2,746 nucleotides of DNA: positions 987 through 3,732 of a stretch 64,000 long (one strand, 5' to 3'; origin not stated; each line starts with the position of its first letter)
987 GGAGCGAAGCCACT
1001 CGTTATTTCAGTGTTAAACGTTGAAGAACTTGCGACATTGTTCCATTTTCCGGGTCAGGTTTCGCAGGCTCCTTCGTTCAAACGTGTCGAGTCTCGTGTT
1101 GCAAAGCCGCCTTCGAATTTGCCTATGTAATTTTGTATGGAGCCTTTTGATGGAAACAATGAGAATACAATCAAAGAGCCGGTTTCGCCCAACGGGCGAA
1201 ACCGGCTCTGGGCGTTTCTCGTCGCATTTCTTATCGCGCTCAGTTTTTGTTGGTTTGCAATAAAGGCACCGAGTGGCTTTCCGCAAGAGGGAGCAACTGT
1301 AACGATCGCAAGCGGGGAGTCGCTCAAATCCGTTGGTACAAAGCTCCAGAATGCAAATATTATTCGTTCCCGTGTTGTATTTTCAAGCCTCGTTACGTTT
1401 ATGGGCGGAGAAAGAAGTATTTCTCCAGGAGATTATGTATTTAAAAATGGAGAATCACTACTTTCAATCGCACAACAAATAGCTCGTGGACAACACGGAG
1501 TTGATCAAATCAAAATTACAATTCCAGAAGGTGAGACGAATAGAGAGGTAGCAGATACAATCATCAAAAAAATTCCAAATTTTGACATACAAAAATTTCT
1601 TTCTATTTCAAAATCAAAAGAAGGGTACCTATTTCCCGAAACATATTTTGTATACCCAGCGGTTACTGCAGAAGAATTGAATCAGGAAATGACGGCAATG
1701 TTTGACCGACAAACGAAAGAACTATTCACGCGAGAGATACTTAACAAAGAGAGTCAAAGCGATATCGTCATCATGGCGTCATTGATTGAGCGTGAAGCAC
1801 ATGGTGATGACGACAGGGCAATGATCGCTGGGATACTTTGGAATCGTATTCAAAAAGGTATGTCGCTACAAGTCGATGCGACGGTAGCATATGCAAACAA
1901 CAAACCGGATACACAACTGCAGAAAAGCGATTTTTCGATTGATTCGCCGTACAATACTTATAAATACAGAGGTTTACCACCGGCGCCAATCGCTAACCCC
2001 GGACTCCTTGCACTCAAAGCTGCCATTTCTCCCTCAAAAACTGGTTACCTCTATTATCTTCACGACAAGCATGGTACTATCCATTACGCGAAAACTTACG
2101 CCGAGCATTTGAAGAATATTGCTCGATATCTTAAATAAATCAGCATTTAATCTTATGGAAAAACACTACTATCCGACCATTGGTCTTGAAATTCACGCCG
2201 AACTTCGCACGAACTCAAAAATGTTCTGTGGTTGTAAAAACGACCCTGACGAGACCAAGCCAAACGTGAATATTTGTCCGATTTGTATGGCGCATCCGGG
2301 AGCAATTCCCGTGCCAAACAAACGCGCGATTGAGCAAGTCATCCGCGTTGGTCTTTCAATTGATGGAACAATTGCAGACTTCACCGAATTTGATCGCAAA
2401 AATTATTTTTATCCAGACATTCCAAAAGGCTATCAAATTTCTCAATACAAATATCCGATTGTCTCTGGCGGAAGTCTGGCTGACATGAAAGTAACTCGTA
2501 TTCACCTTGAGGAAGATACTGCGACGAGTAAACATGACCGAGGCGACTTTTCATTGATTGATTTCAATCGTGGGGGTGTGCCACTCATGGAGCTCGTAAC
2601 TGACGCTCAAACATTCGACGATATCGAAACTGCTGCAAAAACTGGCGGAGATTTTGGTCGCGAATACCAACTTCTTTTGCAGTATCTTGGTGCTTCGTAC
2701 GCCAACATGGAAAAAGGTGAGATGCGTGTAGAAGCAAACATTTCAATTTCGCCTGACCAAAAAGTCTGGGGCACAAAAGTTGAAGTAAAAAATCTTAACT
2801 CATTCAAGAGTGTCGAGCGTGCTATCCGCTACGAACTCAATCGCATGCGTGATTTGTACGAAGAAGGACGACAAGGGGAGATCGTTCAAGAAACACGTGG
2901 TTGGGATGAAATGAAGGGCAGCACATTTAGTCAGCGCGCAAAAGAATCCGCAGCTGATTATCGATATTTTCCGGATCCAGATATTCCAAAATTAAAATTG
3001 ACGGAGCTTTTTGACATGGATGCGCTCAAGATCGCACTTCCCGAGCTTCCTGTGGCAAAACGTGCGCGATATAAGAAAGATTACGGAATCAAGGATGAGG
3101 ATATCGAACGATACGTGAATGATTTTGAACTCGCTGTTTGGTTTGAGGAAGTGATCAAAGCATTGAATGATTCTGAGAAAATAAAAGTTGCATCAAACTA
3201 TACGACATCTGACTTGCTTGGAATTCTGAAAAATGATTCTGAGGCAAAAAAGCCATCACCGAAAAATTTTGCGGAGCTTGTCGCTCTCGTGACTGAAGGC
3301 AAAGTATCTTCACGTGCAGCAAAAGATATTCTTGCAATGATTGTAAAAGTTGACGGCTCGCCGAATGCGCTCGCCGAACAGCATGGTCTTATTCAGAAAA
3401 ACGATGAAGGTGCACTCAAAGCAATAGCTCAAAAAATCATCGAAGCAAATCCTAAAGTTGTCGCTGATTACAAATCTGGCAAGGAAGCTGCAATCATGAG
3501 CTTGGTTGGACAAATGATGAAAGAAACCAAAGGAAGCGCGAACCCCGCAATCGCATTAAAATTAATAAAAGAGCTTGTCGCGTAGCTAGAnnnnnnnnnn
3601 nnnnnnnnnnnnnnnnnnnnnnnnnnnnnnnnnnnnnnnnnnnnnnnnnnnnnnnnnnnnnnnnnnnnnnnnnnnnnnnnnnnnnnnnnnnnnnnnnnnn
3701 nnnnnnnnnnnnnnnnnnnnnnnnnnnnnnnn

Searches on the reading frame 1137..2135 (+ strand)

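Call 70: search_protein_families(library=pfam, proteins=[window:1137-2135:+], max_evalue=0.00001)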
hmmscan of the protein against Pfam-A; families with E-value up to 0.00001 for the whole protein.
window:1137-2135:+ (333 aa): 1 family
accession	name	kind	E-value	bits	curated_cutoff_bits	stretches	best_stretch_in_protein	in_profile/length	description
PF02618.21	YceG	-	1e-79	268.4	32.4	1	55-329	1-274/275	YceG-like family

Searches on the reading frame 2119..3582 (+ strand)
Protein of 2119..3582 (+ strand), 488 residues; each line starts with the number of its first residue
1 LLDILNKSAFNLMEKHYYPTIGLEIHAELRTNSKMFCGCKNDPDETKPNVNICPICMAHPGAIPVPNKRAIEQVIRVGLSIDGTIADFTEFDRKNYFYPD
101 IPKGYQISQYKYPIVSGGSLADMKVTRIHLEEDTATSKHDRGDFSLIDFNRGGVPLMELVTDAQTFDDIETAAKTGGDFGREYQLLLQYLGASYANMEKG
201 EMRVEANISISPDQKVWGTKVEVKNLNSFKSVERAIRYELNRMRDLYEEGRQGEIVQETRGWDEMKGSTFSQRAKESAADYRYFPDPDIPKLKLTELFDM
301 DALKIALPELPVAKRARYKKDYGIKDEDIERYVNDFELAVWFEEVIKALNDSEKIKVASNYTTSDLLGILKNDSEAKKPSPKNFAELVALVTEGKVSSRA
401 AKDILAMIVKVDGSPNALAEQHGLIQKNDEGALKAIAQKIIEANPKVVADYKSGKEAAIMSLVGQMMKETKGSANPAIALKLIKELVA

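Call 39: search_protein_families(library=ncbifam, proteins=[window:2119-3582:+], max_evalue=1e-40)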
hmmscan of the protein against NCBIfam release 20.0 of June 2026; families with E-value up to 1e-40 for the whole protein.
window:2119-3582:+ (488 aa): 6 families
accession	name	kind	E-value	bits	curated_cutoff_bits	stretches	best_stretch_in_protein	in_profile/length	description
NF004012.0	PRK05477.1-2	equivalog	4.8e-156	520.2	338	1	16-486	3-477/481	Asp-tRNA(Asn)/Glu-tRNA(Gln) amidotransferase subunit GatB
NF004014.0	PRK05477.1-4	equivalog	1.3e-141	472.6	414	1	17-485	3-472/475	Asp-tRNA(Asn)/Glu-tRNA(Gln) amidotransferase subunit GatB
TIGR00133.1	gatB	equivalog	2.2e-141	471.7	314.8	1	19-487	6-480/481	Asp-tRNA(Asn)/Glu-tRNA(Gln) amidotransferase subunit GatB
NF004015.0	PRK05477.1-5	equivalog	1.1e-127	426.7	628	1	15-485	13-484/488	Asp-tRNA(Asn)/Glu-tRNA(Gln) amidotransferase subunit GatB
NF004013.0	PRK05477.1-3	equivalog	1.8e-121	406.1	653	1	13-485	13-497/501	Asp-tRNA(Asn)/Glu-tRNA(Gln) amidotransferase subunit GatB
NF004011.1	PRK05477.1-1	equivalog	4.3e-119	398.3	680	1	17-485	3-471/475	Asp-tRNA(Asn)/Glu-tRNA(Gln) amidotransferase subunit GatB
